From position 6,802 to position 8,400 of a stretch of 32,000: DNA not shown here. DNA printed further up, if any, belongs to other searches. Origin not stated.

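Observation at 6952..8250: AbiJ/HEPN-like gene wedged between mod and res, a PrrC-style guard arrangement in a type III system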

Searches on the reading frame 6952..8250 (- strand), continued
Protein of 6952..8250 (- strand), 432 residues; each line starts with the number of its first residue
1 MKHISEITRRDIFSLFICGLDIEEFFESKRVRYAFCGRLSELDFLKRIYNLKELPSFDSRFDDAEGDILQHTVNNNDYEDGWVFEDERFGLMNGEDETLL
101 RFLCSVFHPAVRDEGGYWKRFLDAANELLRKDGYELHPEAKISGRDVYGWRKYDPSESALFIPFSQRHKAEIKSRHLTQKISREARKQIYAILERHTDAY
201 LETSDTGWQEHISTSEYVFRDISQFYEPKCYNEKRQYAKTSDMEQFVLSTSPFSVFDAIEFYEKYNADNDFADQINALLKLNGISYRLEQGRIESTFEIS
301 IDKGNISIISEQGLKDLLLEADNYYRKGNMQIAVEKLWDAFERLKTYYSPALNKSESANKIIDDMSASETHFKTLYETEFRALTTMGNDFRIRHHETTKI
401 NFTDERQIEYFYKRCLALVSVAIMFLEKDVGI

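Call 27: predict_structure(alignment_id=A1)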
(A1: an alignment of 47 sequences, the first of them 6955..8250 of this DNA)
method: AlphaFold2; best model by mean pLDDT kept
length: 432 residues; sequences in the alignment: 47
mean_pLDDT: 82.1   pTM: 0.48
mean pLDDT of the five models: 82.1, 80.8, 77.5, 75.9, 74.0
residues with pLDDT >= 90: 115; 70-90: 255; 50-70: 50; < 50: 12
segments of 3 or more residues with pLDDT < 50: 157-159, 429-432
pLDDT, mean of each block of 10 residues (from residue 1): 80 85 75 63 73 82 81 53 67 85 84 79 91 83 73 61 87 86 96 91 67 89 90 89 95 96 83 91 87 76 80 91 85 92 82 78 86 90 90 84 79 90 72 36
secondary structure, 60 per line:
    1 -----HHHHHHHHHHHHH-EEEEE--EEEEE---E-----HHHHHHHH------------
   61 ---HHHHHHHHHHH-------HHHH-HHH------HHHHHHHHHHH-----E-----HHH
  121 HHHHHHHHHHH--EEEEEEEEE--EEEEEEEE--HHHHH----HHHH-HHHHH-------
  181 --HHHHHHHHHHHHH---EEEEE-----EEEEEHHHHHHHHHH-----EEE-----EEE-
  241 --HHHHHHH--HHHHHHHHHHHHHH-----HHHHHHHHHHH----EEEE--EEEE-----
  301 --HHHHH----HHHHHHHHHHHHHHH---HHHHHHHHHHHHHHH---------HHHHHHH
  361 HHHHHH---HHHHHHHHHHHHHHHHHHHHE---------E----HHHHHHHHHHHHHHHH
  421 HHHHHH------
elements in order: H6-18 E20-24 E27-31 H41-48 H64-74 H82-85 H96-106 H118-131 E134-142 E145-152 H155-159 H164-167 H169-173 H183-195 E199-203 E209-213 H214-223 E229-231 E237-239 H243-249 H252-265 H271-281 E286-289 E292-295 H303-307 H312-326 H330-344 H354-366 H370-389 H405-426

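Call 31: fold_search(model_id=the predicted structure, library=pdb)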
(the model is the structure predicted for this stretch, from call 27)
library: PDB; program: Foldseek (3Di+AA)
matches with E <= 10: 142; with E <= 0.001: 0
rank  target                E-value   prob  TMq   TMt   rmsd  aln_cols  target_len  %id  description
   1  2q00_A                5.6e-01  0.85  0.18  0.47   5.1       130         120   16  Crystal structure of the P95883_SULSO protein from Sulfolobus solfataricus. NESG target SsR10. (released 2007-05-29)
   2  9unw_F                6.1e-01  0.09  0.11  0.16  17.4       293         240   10  mouse PDCD5-TRiC complex (released 2026-03-25)
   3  8qxo_C                6.1e-01  0.08  0.11  0.11  22.7       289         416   13  Cryo-EM structure of tetrameric human SAMHD1 State V - Depleted relaxed (released 2024-05-15)
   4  9unw_H                6.4e-01  0.09  0.11  0.17  17.1       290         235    9  mouse PDCD5-TRiC complex (released 2026-03-25)
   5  9unw_E                7.4e-01  0.08  0.11  0.16  17.1       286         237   11  mouse PDCD5-TRiC complex (released 2026-03-25)
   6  8v6g_A                7.4e-01  0.04  0.11  0.06  31.0       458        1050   10  DNA initiation complex (configuration 1) of Xenopus laevis DNA polymerase alpha-primase (released 2023-12-20)
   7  8hki_g                9.0e-01  0.08  0.11  0.17  17.3       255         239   12  Human TRiC open state (released 2023-12-13)
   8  6tx0_A                1.2e+00  0.04  0.08  0.07  23.6       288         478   10  Crystal structure of tetrameric human D137N-SAMHD1 (residues 109-626) with XTP, dAMPNPP and Mg (released 2020-06-24)
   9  8svn_B                1.2e+00  0.03  0.09  0.11  23.3       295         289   12  Crystal structure of the apo form of pregnane X receptor ligand binding domain (released 2024-05-15)
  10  6skl_X                1.3e+00  0.04  0.10  0.07  22.6       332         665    9  Cryo-EM structure of the CMG Fork Protection Complex at a replication fork - Conformation 1 (released 2020-05-06)
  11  4b2t_e                1.4e+00  0.07  0.10  0.11  21.6       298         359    9  The crystal structures of the eukaryotic chaperonin CCT reveal its functional partitioning (released 2013-03-20)
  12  6p2b_B                1.5e+00  0.03  0.09  0.12  22.5       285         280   11  Tethered PXR-LBD/SRC-1p bound to Garcinoic Acid (released 2020-04-01)
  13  6os7_A                1.5e+00  0.03  0.12  0.12  23.5       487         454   10  E. coli fumarase mutant - R126A (released 2020-05-06)
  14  9unw_B                1.6e+00  0.06  0.11  0.17  16.9       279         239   10  mouse PDCD5-TRiC complex (released 2026-03-25)
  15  8hki_E                1.6e+00  0.03  0.08  0.12  19.0       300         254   11  Human TRiC open state (released 2023-12-13)
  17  2q00_B                1.7e+00  0.69  0.19  0.50   4.7       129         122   18  Crystal structure of the P95883_SULSO protein from Sulfolobus solfataricus. NESG target SsR10. (released 2007-05-29)
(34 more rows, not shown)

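Call 33: search_protein_families(library=pfam, alignment_id=A2, max_evalue=0.01)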
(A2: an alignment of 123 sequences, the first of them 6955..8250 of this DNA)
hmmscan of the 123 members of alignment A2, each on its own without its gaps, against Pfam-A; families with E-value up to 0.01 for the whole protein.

A. member 1, window:6955-8250:- (432 aa): 3 families
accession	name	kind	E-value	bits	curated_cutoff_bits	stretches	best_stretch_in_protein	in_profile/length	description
PF18860.6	AbiJ_NTD3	-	7.1e-53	178.9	32.5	1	4-158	2-143/167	AbiJ N-terminal domain 3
PF18863.6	AbiJ_NTD4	-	1.2e-11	45.7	34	1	163-294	2-135/152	AbiJ N-terminal domain 4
PF05942.16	PaREP1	-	0.0057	17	24.4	0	316-357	8-49/115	Archaeal PaREP1/PaREP8 family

B. families by the number of members that match (of 123 scanned): 28 families (the first 25 are shown)
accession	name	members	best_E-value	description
PF18863.6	AbiJ_NTD4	65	9e-19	AbiJ N-terminal domain 4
PF18860.6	AbiJ_NTD3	30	7.1e-53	AbiJ N-terminal domain 3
PF05942.16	PaREP1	5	0.0018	Archaeal PaREP1/PaREP8 family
PF24376.1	DUF7532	2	0.006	Family of unknown function (DUF7532)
PF19567.5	CpsB_CapC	1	2e-40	Capsular polysaccharide synthesis, CpsB/CapC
PF13175.12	AAA_15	1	2.4e-10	AAA ATPase domain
PF13476.12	AAA_23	1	1.1e-08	AAA domain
PF13304.12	AAA_21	1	1.7e-06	AAA domain, putative AbiEii toxin, Type IV TA system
PF13555.12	AAA_29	1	2.1e-05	P-loop containing region of AAA domain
PF02463.25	SMC_N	1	0.00024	RecF/RecN/SMC N terminal domain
PF09687.15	PRESAN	1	0.00075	Plasmodium RESA N-terminal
PF22343.1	Surface-like_ins_dom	1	0.0011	Pilus-presented adhesin helical insertion domain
PF09580.15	Spore_YhcN_YlaJ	1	0.0012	Sporulation lipoprotein YhcN/YlaJ (Spore_YhcN_YlaJ)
PF20529.3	DUF6744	1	0.0014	Family of unknown function (DUF6744)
PF11398.14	DUF2813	1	0.0017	Protein of unknown function (DUF2813)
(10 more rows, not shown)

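Call 40: search_protein_families(library=pfam, alignment_id=A3, max_evalue=0.00001)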
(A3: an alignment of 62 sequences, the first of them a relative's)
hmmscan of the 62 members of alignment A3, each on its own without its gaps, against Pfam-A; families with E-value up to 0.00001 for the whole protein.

A. member 1, L017:175-1479:+ (435 aa): 1 family
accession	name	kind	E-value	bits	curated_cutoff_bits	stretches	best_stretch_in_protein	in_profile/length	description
PF04326.19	SLFN_AlbA_2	-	3.4e-14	53.8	25.3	1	16-147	1-116/118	Schlafen, AlbA_2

B. families by the number of members that match (of 62 scanned): 34 families (the first 25 are shown)
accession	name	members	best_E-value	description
PF05958.17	tRNA_U5-meth_tr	14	2e-25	tRNA (Uracil-5-)-methyltransferase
PF13847.12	Methyltransf_31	14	1.4e-15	Methyltransferase domain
PF13649.12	Methyltransf_25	14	2.2e-08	Methyltransferase domain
PF05175.20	MTS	10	2.5e-09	Methyltransferase small domain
PF01938.26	TRAM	8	5.9e-12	TRAM domain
PF03602.21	Cons_hypoth95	8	1.6e-10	Conserved hypothetical protein 95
PF09445.16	Methyltransf_15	7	5e-08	RNA cap guanine-N2 methyltransferase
PF14355.11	Abi_C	6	6.6e-26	Abortive infection C-terminus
PF02475.24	TRM5-TYW2_MTfase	6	2.8e-11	TRM5/TYW2 methyltransferase domain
PF00239.26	Resolvase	4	7e-41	Resolvase, N terminal domain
PF07508.19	Recombinase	4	4.2e-28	Recombinase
PF04851.21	ResIII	4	3.5e-18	Type III restriction enzyme, res subunit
PF04326.19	SLFN_AlbA_2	4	6.7e-17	Schlafen, AlbA_2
PF13408.12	Zn_ribbon_recom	4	7.7e-12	Recombinase zinc beta ribbon domain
PF00270.35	DEAD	3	5.6e-25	DEAD/DEAH box helicase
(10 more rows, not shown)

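Call 41: search_protein_families(library=pfam, alignment_id=A4, max_evalue=0.00001)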
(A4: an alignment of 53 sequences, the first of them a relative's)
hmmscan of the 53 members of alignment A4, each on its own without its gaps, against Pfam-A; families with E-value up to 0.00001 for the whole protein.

A. member 1, L016:11343-12197:+ (285 aa): 0 families

B. families by the number of members that match (of 53 scanned): 62 families (the first 25 are shown)
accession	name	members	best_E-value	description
PF13614.12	AAA_31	5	1.9e-60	AAA domain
PF01656.29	CbiA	5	1.1e-26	CobQ/CobB/MinD/ParA nucleotide binding domain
PF00270.35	DEAD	5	4.9e-24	DEAD/DEAH box helicase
PF04851.21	ResIII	5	9.9e-13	Type III restriction enzyme, res subunit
PF10609.15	ParA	5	1.1e-12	NUBPL iron-transfer P-loop NTPase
PF09140.17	MipZ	5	4e-12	ATPase MipZ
PF06564.18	CBP_BcsQ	5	5.3e-11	Cellulose biosynthesis protein BcsQ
PF02374.21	ArsA_ATPase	5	1.1e-07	Anion-transporting ATPase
PF00142.24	Fer4_NifH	4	1.6e-08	4Fe-4S iron sulfur cluster binding proteins, NifH/frxC family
PF00271.37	Helicase_C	3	8.5e-26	Helicase conserved C-terminal domain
PF07015.17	VirC1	3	9.9e-07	VirC1 protein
PF14022.11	DUF4238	2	5.3e-38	Protein of unknown function (DUF4238)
PF13086.12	AAA_11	2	1.7e-28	AAA domain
PF12833.13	HTH_18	2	9.1e-22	Helix-turn-helix domain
PF01443.25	Viral_helicase1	2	2.1e-19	Viral superfamily 1 RNA helicase core domain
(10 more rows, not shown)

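Call 61: search_dna_similar(query=window:6955-8250:-, collection=plasmids, mode=protein, max_rows=30)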
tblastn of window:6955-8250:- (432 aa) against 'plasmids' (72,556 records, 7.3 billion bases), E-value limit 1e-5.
Records with a match: 61; places in all: 61; records where one place covers at least 80% of the query: 0.
Best place of each record, by identity: <60% 61.
By first word of the organism name: Streptomyces 9; Klebsiella 9; Rhizobium 4; Pediococcus 3; Sphingobium 3; Rhodococcus 3; Enterococcus 2; Arthrobacter 2; Loigolactobacillus 2; Moellerella 2; and 21 more.
By predicted mobility (MOB-suite, as given by PLSDB): conjugative 26; non-mobilizable 21; mobilizable 14.
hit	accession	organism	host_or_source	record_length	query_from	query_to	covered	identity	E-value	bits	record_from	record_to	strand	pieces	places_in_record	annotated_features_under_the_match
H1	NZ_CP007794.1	Azospirillum argentinense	Triticum aestivum L.,Root,wheat ...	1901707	8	215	48%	34.3%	5e-21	103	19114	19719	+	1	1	record has no annotation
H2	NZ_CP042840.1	Enterococcus sp. DA9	Homo sapiens,cell culture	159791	256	427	40%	40.9%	3e-30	131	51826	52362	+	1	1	AbiJ-NTD4 domain-containing protein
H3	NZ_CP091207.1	Enterococcus faecium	Homo sapiens,whole organism,fecal sample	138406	256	427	40%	40.9%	2e-29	129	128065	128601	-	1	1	none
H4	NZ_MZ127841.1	Listeria monocytogenes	-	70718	4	181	41%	37.6%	9e-28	124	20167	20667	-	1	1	abortive infection family protein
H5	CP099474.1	Roseomonas mucosa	Human skin,single cell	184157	2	183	42%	35.6%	2e-23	110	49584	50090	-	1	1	abortive infection family protein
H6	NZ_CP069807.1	Glutamicibacter protophormiae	cell culture,water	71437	33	160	30%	49.2%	5e-28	124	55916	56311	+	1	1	abortive infection family protein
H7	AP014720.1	Arthrobacter sp. Hiyo8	-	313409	3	156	36%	39.7%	9e-19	97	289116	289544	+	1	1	conserved hypothetical protein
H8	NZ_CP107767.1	Streptomyces griseorubiginosus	-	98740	4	149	34%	41.9%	9e-23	108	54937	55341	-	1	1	abortive infection family protein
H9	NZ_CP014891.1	Loigolactobacillus backii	cell culture,brewery environment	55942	256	428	40%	34.9%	1e-15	110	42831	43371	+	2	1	none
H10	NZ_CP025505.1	Rhizobium leguminosarum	Pisum sativum,pea nodule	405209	4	154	35%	39.2%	6e-25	115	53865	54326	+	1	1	hypothetical protein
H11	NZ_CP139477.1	Limosilactobacillus reuteri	mixed culture,traditional air-dried ...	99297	259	426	39%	34.7%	1e-16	113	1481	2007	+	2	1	hypothetical protein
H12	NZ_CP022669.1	Rhizobium leguminosarum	single cell,root nodules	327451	4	154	35%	38.6%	3e-24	113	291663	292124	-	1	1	hypothetical protein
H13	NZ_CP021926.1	Pediococcus pentosaceus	cell culture,food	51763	256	423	39%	34.6%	3e-21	103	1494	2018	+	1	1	AbiJ-NTD4 domain-containing protein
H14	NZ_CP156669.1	Pediococcus pentosaceus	Homo sapiens,pure culture,feces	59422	256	423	39%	34.6%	3e-21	103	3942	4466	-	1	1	AbiJ-NTD4 domain-containing protein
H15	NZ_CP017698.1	Loigolactobacillus coryniformis subsp. torquens DSM 20004 = ...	single cell,air of cow shed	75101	256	423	39%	34.6%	1e-20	102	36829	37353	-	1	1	AbiJ-NTD4 domain-containing protein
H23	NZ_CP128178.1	Sphingobium baderi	mixed culture,activated sludge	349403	4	145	33%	39.4%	7e-16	88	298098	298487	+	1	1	abortive infection family protein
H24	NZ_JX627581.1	Methylobacterium oryzae CBMB20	-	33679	1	198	46%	27.9%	7e-10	69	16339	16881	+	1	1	abortive infection family protein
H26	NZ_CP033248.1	Clostridium butyricum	environment swab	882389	271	423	35%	35.6%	1e-15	87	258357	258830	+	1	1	AbiJ-NTD4 domain-containing protein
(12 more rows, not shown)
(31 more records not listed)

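Call 62: get_annotated_region(hit=H26, flank=4000)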
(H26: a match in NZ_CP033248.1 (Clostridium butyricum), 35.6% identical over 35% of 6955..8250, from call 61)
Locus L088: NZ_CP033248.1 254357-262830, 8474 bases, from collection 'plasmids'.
description: Clostridium butyricum strain CFSA3989 plasmid pCFSA3989, complete sequence
organism: Clostridium butyricum (NCBI taxid 1492)
taxonomy: Bacteria; Bacillota; Clostridia; Eubacteriales; Clostridiaceae; Clostridium; Clostridium butyricum
host: -; source: environment swab; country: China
typing (MOB-suite, as given by PLSDB): non-mobilizable
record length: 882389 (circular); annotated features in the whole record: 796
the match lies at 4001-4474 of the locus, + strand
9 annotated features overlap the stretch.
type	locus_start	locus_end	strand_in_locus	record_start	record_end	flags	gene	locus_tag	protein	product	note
CDS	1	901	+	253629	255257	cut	-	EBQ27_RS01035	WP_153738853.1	recombinase family protein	GO:0006310 - DNA recombination [Evidence IEA]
CDS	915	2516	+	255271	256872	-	-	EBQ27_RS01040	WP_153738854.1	recombinase family protein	GO:0006310 - DNA recombination [Evidence IEA]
CDS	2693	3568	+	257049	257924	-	-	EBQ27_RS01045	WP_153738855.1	hypothetical protein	-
CDS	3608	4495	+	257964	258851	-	-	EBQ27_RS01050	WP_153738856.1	AbiJ-NTD4 domain-containing protein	-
CDS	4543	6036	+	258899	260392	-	-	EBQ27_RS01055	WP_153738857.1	hypothetical protein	-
CDS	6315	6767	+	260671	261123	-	-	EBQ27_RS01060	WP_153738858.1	hypothetical protein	-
CDS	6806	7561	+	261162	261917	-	-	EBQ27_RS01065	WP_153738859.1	hypothetical protein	-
CDS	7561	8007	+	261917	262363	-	-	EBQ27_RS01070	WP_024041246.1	three component ABC system middle component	-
CDS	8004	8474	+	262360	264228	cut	-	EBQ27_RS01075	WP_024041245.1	DUF3732 domain-containing protein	-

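Call 63: get_annotated_region(hit=H4, flank=3000)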
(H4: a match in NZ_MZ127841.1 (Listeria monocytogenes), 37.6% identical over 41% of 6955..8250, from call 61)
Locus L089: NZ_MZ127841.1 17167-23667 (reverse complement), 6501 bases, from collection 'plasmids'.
description: Listeria monocytogenes strain 30/10/S plasmid pLIS32, complete sequence
organism: Listeria monocytogenes (NCBI taxid 1639)
taxonomy: Bacteria; Bacillota; Bacilli; Bacillales; Listeriaceae; Listeria; Listeria monocytogenes
host: -; source: -; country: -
typing (MOB-suite, as given by PLSDB): conjugative; replicon rep_cluster_2446; relaxase MOBP; mating-pair formation MPF_T
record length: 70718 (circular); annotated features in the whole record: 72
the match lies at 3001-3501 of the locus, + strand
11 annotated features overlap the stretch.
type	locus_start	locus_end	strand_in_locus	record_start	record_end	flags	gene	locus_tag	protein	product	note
CDS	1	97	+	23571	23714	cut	-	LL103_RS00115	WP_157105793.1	hypothetical protein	-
CDS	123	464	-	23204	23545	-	-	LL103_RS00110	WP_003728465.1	type II toxin-antitoxin system PemK/MazF family toxin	-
CDS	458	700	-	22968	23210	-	-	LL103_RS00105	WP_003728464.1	AbrB/MazE/SpoVT family DNA-binding domain-containing protein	-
CDS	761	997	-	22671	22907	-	-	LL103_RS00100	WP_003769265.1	hypothetical protein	-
CDS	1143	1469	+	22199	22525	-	-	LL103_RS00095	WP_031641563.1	hypothetical protein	-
CDS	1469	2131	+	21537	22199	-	-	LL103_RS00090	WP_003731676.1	DUF2786 domain-containing protein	-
CDS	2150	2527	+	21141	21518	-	-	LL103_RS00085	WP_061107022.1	DUF3850 domain-containing protein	-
CDS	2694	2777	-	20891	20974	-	-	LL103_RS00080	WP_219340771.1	putative holin-like toxin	-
CDS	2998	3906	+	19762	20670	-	-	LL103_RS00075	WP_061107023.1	abortive infection family protein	-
CDS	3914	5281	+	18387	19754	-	-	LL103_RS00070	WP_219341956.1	hypothetical protein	-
CDS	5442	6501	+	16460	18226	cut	-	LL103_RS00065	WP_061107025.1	hypothetical protein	-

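Call 64: get_annotated_region(hit=H5, flank=1500)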
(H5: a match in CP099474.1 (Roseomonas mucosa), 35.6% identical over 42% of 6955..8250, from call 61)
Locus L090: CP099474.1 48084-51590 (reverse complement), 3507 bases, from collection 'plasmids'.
description: Roseomonas mucosa strain TT14 plasmid pTT14-3, complete sequence
organism: Roseomonas mucosa (NCBI taxid 207340)
taxonomy: Bacteria; Pseudomonadota; Alphaproteobacteria; Rhodospirillales; Acetobacteraceae; Roseomonas; Roseomonas mucosa
host: -; source: Human skin,single cell; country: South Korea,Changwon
typing (MOB-suite, as given by PLSDB): non-mobilizable
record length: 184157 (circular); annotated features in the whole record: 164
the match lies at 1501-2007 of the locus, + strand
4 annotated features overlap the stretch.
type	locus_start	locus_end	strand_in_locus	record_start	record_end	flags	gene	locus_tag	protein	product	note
CDS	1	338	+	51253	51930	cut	-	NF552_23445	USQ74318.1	hypothetical protein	-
CDS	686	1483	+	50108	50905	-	-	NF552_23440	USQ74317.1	TIGR02391 family protein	-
CDS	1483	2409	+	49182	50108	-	-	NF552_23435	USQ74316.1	abortive infection family protein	-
CDS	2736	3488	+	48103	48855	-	-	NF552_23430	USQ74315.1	reverse transcriptase domain-containing protein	-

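Call 65: get_annotated_region(hit=H6, flank=1500)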
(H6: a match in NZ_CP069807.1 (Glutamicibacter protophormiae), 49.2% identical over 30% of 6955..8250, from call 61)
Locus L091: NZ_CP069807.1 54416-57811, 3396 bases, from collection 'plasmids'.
description: Glutamicibacter protophormiae strain R912 plasmid pR912A, complete sequence
organism: Glutamicibacter protophormiae (NCBI taxid 37930)
taxonomy: Bacteria; Actinomycetota; Actinomycetes; Micrococcales; Micrococcaceae; Glutamicibacter; Glutamicibacter protophormiae
host: -; source: cell culture,water; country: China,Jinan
typing (MOB-suite, as given by PLSDB): mobilizable; relaxase MOBF
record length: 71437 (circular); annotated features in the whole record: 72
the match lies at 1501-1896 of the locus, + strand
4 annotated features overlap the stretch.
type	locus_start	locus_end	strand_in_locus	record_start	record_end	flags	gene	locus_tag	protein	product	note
CDS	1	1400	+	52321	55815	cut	mobF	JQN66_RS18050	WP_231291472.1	MobF family relaxase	-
CDS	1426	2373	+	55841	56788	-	-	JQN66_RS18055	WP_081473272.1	abortive infection family protein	-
CDS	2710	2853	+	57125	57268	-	-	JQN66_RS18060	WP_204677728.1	hypothetical protein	-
CDS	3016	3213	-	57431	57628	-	-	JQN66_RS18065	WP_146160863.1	hypothetical protein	-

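Call 66: get_annotated_region(hit=H8, flank=1500)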
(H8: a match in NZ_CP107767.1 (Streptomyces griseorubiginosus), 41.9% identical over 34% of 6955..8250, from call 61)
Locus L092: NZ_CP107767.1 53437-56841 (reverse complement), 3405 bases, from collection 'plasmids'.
description: Streptomyces griseorubiginosus strain NBC_00587 plasmid unnamed1, complete sequence
organism: Streptomyces griseorubiginosus (NCBI taxid 67304)
taxonomy: Bacteria; Actinomycetota; Actinomycetes; Kitasatosporales; Streptomycetaceae; Streptomyces; Streptomyces griseorubiginosus
host: -; source: -; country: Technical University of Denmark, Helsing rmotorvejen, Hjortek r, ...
typing (MOB-suite, as given by PLSDB): mobilizable; relaxase MOBP
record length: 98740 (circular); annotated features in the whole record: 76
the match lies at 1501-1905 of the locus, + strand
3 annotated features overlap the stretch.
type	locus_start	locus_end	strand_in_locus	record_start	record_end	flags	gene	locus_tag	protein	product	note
CDS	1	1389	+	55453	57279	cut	-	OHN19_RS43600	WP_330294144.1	ATP-dependent helicase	-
CDS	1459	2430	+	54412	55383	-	-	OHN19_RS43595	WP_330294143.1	abortive infection family protein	-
CDS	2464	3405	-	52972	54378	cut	-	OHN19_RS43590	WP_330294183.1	Helicase associated domain protein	-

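Call 67: get_annotated_region(hit=H23, flank=1500)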
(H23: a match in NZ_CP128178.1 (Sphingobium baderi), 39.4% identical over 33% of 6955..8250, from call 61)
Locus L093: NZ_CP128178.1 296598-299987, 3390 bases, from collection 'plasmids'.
description: Sphingobium baderi strain SC-1 plasmid unnamed1, complete sequence
organism: Sphingobium baderi (NCBI taxid 1332080)
taxonomy: Bacteria; Pseudomonadota; Alphaproteobacteria; Sphingomonadales; Sphingomonadaceae; Sphingobium; Sphingobium baderi
host: -; source: mixed culture,activated sludge; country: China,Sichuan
typing (MOB-suite, as given by PLSDB): non-mobilizable; mating-pair formation MPF_F
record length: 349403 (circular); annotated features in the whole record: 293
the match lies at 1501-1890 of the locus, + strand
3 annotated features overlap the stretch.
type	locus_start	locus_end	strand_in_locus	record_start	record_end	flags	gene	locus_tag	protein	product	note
CDS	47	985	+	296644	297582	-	-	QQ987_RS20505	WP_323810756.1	DUF4238 domain-containing protein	-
CDS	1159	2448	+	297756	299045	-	-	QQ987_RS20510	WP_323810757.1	abortive infection family protein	-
CDS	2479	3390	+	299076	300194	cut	-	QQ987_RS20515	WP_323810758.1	hypothetical protein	-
